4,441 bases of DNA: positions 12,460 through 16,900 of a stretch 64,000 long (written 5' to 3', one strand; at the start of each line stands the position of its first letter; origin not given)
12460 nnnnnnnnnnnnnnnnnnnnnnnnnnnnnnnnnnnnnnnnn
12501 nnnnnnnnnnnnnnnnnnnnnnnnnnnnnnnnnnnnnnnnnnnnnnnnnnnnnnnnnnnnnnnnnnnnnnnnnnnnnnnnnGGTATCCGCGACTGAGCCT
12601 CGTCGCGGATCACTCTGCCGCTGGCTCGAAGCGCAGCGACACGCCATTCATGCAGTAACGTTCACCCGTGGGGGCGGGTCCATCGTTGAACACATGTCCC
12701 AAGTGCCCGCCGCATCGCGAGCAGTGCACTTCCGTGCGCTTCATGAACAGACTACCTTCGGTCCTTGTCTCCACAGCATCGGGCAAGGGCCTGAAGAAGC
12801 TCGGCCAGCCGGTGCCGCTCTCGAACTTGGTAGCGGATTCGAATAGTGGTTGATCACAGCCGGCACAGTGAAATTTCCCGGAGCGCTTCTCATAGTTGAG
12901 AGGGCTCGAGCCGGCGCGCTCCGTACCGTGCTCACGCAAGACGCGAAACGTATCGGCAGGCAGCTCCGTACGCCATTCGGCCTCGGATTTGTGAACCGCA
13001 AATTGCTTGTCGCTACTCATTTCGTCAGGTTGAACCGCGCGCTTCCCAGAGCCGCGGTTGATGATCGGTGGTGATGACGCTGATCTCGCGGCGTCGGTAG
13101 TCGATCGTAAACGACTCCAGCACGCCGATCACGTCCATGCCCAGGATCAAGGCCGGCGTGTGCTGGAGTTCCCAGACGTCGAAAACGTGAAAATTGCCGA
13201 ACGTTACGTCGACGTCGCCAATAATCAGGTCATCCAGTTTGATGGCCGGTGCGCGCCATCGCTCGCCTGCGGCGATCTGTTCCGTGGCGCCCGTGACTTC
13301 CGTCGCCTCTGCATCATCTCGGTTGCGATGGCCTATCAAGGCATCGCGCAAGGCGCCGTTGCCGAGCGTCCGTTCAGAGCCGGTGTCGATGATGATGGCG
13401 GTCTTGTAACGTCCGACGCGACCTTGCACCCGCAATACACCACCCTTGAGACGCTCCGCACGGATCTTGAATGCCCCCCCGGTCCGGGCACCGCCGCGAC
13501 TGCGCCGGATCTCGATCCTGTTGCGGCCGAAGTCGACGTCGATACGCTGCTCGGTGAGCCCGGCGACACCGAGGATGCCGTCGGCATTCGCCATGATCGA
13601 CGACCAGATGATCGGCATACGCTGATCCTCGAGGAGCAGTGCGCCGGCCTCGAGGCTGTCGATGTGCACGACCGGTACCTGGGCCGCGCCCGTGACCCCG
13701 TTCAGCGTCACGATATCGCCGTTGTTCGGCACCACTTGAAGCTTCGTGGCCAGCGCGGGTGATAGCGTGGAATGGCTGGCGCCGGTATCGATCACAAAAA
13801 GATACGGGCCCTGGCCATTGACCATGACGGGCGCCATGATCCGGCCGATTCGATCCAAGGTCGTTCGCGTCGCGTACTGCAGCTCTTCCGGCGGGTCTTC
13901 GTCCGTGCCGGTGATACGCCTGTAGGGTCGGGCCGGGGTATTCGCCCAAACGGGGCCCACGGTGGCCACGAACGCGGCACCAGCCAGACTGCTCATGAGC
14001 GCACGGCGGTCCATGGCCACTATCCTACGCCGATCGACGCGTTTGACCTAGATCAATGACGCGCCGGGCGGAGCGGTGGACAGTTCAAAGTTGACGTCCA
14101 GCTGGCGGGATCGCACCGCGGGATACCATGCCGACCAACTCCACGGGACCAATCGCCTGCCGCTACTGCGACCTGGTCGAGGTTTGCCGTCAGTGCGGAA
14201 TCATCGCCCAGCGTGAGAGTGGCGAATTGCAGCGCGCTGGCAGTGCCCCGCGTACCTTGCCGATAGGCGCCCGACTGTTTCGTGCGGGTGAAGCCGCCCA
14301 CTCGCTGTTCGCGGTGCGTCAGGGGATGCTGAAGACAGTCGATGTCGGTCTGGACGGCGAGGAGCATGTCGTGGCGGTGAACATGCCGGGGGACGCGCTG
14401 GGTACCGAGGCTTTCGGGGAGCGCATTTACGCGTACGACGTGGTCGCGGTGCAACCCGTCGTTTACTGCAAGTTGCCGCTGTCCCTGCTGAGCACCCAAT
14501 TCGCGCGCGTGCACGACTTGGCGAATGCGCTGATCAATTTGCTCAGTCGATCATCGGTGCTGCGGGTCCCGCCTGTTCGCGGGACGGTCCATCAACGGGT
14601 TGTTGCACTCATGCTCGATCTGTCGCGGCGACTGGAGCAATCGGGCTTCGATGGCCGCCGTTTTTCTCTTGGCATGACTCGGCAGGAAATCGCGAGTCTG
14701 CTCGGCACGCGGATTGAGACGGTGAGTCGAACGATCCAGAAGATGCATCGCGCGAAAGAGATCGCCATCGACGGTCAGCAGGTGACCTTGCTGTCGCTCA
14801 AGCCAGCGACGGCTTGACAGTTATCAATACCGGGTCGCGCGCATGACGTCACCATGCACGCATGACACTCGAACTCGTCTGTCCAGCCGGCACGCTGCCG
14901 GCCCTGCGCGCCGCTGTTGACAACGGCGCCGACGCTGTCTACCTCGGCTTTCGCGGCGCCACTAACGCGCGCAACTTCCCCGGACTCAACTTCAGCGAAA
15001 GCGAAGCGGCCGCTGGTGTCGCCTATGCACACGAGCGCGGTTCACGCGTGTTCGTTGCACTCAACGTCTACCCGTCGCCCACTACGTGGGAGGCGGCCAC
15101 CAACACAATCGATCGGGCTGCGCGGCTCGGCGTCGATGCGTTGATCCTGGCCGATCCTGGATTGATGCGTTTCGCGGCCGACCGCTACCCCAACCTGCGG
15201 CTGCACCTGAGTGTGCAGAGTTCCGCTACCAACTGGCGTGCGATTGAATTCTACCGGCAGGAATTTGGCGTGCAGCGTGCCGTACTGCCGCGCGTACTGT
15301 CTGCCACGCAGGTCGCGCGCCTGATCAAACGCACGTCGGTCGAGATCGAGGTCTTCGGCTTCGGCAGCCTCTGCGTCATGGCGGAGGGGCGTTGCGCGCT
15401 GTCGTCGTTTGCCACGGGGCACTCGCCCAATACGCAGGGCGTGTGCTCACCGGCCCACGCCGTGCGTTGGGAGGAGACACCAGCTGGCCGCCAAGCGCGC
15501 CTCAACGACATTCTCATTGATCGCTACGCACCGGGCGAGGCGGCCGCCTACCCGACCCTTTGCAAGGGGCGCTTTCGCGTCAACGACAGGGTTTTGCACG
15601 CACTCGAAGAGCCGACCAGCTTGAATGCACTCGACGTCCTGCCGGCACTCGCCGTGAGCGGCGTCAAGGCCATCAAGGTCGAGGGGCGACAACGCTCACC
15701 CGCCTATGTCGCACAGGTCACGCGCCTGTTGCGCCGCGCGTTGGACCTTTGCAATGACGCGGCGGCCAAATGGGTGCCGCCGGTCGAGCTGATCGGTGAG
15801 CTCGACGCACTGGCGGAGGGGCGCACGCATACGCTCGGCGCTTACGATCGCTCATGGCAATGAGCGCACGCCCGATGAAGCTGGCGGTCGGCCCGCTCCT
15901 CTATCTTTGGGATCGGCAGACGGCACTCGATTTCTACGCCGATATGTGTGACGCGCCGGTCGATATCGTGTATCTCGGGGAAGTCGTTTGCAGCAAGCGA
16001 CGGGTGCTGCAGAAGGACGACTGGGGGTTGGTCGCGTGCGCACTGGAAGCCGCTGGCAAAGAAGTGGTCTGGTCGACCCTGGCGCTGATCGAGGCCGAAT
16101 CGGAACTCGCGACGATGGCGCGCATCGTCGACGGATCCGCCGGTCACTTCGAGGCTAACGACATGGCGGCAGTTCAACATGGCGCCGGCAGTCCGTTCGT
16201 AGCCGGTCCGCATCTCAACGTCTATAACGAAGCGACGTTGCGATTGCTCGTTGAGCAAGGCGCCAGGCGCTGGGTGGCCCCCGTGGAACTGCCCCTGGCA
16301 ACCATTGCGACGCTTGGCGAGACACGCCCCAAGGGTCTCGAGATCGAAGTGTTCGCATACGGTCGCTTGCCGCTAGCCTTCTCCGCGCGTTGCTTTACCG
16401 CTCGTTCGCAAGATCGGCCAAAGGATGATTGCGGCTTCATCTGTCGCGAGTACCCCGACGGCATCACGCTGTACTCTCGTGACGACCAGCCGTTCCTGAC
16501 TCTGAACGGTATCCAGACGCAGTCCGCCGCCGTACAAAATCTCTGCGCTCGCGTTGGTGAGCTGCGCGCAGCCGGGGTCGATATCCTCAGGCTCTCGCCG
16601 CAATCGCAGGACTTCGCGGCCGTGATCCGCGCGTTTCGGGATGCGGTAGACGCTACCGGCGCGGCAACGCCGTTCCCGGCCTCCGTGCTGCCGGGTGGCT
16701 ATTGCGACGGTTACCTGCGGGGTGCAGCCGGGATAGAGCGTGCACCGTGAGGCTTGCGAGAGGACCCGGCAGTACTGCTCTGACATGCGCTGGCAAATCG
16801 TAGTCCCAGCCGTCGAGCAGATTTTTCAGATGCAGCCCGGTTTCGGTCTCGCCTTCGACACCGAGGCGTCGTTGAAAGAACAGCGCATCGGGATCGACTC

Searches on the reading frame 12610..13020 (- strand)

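Call 8: search_protein_families(library=pfam, proteins=[window:12610-13020:-], max_evalue=0.01)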
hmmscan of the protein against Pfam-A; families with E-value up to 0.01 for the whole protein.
window:12610-13020:- (136 aa): 4 families
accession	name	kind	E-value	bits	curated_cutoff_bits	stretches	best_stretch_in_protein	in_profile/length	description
PF01641.26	SelR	-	7.8e-47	158.5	24.9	1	22-133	3-116/116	SelR domain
PF24046.1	At4g08330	-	0.00031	21.2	27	1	88-118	69-99/129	At4g08330 beta-tent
PF09814.14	HECT_2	-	0.0051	16.2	22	0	93-114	202-223/369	HECT-like Ubiquitin-conjugating enzyme (E2)-binding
PF03226.21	Yippee-Mis18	-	0.0068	17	26.6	0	50-115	3-76/108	Yippee zinc-binding/DNA-binding /Mis18, centromere assembly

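Call 9: search_protein_families(library=ncbifam, proteins=[window:12610-13020:-], max_evalue=0.01)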
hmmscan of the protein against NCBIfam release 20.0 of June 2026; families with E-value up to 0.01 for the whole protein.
window:12610-13020:- (136 aa): 4 families
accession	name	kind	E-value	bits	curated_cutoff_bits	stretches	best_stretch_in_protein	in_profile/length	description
TIGR00357.1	TIGR00357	equivalog_domain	1.6e-48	164.1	113.05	1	11-135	2-127/134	peptide-methionine (R)-S-oxide reductase MsrB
NF004042.0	PRK05550.1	equivalog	1.6e-34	119.4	330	1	14-136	5-126/293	bifunctional methionine sulfoxide reductase B/A protein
NF010625.0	PRK14018.1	equivalog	8.6e-27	93.8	522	1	10-134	379-505/521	bifunctional peptide-methionine (S)-S-oxide reductase MsrA/peptide-methionine (R)-S-oxide reductase MsrB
NF004036.0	PRK05508.1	equivalog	5.9e-25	87.4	179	1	22-134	8-119/121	methionine-R-sulfoxide reductase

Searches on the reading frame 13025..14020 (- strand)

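Call 8: search_protein_families(library=pfam, proteins=[window:13025-14020:-], max_evalue=0.01)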
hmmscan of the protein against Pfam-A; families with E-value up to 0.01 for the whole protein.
window:13025-14020:- (331 aa): 3 families
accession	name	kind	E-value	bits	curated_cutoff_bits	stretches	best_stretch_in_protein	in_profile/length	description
PF13650.11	Asp_protease_2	-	7.7e-21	75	24.3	2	63-152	1-88/90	Aspartyl protease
PF13975.11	gag-asp_proteas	-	1.3e-16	61.4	28.2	1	64-153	2-88/92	gag-polyprotein putative aspartyl protease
PF00077.25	RVP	-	0.0068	17.1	20.7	0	64-156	8-94/101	Retroviral aspartyl protease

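Call 9: search_protein_families(library=ncbifam, proteins=[window:13025-14020:-], max_evalue=0.01)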
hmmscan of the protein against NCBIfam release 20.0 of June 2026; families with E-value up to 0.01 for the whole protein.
window:13025-14020:- (331 aa): 1 family
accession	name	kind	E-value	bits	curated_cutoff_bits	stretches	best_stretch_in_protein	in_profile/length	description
TIGR02281.1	clan_AA_DTGA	subfamily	1e-09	38.6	57.95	2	59-140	10-91/121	TIGR02281 family clan AA aspartic protease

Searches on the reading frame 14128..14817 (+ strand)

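Call 8: search_protein_families(library=pfam, proteins=[window:14128-14817:+], max_evalue=0.01)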
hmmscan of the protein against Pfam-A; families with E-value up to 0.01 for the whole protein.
window:14128-14817:+ (229 aa): 3 families
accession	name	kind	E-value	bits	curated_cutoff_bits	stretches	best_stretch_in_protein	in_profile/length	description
PF13545.12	HTH_Crp_2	-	3.4e-13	49.8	27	1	156-224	1-64/70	Crp-like helix-turn-helix domain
PF00027.35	cNMP_binding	-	2.5e-12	47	27.5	1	42-121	2-82/89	Cyclic nucleotide-binding domain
PF00325.26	Crp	-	1.6e-07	31.4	21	1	181-208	1-28/32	Bacterial regulatory proteins, crp family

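Call 9: search_protein_families(library=ncbifam, proteins=[window:14128-14817:+], max_evalue=0.01)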
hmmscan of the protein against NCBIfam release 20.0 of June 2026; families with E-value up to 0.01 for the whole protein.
window:14128-14817:+ (229 aa): 10 families
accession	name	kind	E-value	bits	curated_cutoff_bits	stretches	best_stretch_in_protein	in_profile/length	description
NF008365.0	PRK11161.1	subfamily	3.8e-28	98.4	228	1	5-222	14-234/250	fumarate/nitrate reduction transcriptional regulator Fnr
NF050806.1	TransRegFixKCaul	equivalog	7.3e-16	58.1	300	1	47-218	31-200/215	transcriptional regulator FixK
NF045989.1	TransRegFnrLRhodb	equivalog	3e-11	43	300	1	11-218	10-221/245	transcriptional regulator FnrL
NF053664.1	TransRegPtrACyano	equivalog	1.1e-09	37.8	300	1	58-225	28-193/196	Crp/Fnr family transcriptional regulator PtrA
NF052518.1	TransRegLdrP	equivalog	1.7e-09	38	300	1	50-225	10-182/195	transcriptional regulator LdrP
NF008732.0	PRK11753.1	equivalog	2.7e-07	30.3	266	1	44-221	28-210/214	cAMP-activated global transcriptional regulator CRP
TIGR03697.1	NtcA_cyano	equivalog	1.7e-05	24.6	244.95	1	49-222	3-183/193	global nitrogen regulator NtcA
NF010499.0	PRK13918.1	equivalog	6.4e-05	22.6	274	1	57-209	29-179/205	CRP/FNR family transcriptional regulator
NF006901.0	PRK09392.1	equivalog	0.00016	21.1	211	1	42-221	33-211/236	transcriptional activator FtrB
NF041163.2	encap_f2b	equivalog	0.0019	17.4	400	1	44-138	100-196/450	family 2B encapsulin nanocompartment shell protein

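Call 55: search_protein_families(library=ncbifam, proteins=[window:14128-14817:+], max_evalue=0.00001)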
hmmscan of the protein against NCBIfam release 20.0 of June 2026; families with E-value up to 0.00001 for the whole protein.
window:14128-14817:+ (229 aa): 6 families
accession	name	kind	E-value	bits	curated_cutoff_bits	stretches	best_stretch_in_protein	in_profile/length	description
NF008365.0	PRK11161.1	subfamily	3.8e-28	98.4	228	1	5-222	14-234/250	fumarate/nitrate reduction transcriptional regulator Fnr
NF050806.1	TransRegFixKCaul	equivalog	7.3e-16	58.1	300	1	47-218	31-200/215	transcriptional regulator FixK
NF045989.1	TransRegFnrLRhodb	equivalog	3e-11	43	300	1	11-218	10-221/245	transcriptional regulator FnrL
NF053664.1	TransRegPtrACyano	equivalog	1.1e-09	37.8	300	1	58-225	28-193/196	Crp/Fnr family transcriptional regulator PtrA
NF052518.1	TransRegLdrP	equivalog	1.7e-09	38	300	1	50-225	10-182/195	transcriptional regulator LdrP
NF008732.0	PRK11753.1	equivalog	2.7e-07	30.3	266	1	44-221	28-210/214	cAMP-activated global transcriptional regulator CRP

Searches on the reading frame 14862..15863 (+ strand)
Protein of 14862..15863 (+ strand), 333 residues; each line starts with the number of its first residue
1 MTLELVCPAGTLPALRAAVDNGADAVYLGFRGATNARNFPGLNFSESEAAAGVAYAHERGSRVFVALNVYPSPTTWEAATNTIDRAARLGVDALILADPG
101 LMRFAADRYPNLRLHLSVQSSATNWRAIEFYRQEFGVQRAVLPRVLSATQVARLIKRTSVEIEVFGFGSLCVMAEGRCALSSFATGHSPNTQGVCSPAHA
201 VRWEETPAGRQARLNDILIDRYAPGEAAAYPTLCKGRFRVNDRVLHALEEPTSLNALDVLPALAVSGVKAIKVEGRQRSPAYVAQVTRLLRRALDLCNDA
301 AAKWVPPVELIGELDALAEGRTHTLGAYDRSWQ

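Call 49: search_protein_families(library=pfam, proteins=[window:14862-15863:+], max_evalue=0.00001)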
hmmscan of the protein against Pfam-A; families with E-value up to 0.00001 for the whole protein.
window:14862-15863:+ (333 aa): 1 family
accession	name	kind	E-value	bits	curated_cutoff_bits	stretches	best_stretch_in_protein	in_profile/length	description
PF01136.24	Peptidase_U32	-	1.5e-60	204.8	22.4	1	77-332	2-232/233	Peptidase family U32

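Call 55: search_protein_families(library=ncbifam, proteins=[window:14862-15863:+], max_evalue=0.00001)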
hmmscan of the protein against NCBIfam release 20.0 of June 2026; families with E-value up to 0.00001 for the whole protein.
window:14862-15863:+ (333 aa): 2 families
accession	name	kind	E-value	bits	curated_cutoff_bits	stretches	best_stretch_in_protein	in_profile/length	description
NF047963.1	quinone_UbiU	equivalog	2.1e-157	523.4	440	1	3-333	1-331/331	ubiquinone anaerobic biosynthesis protein UbiU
NF011996.0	PRK15452.1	equivalog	9.3e-54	182.9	534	1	3-331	5-342/449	prephenate-dependent tRNA uridine(34) hydroxylase TrhP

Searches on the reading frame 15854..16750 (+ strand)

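Call 49: search_protein_families(library=pfam, proteins=[window:15854-16750:+], max_evalue=0.00001)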
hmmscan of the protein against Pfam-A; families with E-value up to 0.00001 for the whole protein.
window:15854-16750:+ (298 aa): 1 family
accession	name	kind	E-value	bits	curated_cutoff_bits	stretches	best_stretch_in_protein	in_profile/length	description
PF01136.24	Peptidase_U32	-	1.7e-17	63.9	22.4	1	111-272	35-202/233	Peptidase family U32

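Call 55: search_protein_families(library=ncbifam, proteins=[window:15854-16750:+], max_evalue=0.00001)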
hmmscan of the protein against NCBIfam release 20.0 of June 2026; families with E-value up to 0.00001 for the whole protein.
window:15854-16750:+ (298 aa): 3 families
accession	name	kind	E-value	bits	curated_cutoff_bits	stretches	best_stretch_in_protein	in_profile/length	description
NF047965.1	quinone_UbiV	equivalog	2.9e-113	378.2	275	1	9-295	1-292/292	ubiquinone anaerobic biosynthesis protein UbiV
NF011991.0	PRK15447.1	equivalog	6.1e-113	377.2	283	1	8-296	1-298/302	U32 family peptidase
NF011996.0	PRK15452.1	equivalog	5e-06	25.6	534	0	122-183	121-181/449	prephenate-dependent tRNA uridine(34) hydroxylase TrhP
